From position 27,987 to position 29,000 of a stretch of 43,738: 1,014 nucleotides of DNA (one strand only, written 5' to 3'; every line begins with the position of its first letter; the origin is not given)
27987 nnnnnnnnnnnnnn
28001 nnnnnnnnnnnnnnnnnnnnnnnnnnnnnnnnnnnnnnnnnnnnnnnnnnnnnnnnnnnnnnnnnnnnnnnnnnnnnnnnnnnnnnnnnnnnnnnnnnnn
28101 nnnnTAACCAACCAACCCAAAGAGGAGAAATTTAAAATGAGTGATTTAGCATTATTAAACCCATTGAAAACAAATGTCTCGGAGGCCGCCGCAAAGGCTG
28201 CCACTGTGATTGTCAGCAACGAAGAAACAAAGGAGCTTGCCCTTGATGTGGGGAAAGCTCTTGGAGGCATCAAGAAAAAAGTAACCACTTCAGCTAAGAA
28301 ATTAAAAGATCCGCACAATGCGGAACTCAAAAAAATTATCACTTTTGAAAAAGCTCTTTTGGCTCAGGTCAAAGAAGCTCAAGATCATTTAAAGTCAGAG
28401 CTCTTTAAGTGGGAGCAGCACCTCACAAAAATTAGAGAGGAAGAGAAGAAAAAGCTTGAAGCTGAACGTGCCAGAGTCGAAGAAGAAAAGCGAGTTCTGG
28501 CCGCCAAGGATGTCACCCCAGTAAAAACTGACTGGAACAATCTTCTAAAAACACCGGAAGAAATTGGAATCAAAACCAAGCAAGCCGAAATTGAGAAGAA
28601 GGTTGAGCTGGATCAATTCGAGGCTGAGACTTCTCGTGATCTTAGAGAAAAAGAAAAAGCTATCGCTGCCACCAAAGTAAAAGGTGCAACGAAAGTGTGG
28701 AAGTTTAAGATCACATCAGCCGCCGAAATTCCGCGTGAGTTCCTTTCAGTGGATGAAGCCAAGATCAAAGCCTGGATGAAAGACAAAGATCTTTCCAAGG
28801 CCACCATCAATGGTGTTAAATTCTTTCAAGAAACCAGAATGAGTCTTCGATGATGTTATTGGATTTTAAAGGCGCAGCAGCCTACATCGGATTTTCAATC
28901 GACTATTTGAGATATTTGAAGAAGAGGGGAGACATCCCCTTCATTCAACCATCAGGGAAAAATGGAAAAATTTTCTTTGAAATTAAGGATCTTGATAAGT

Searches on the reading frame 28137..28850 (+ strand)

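Call 91: search_protein_families(library=pfam, proteins=[window:28137-28850:+], max_evalue=0.01)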
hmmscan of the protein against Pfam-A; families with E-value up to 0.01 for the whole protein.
window:28137-28850:+ (238 aa): 1 family
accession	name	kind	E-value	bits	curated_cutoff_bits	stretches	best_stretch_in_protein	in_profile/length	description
PF08439.15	Peptidase_M3_N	-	0.0073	16.9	25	0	201-221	1-22/70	Oligopeptidase F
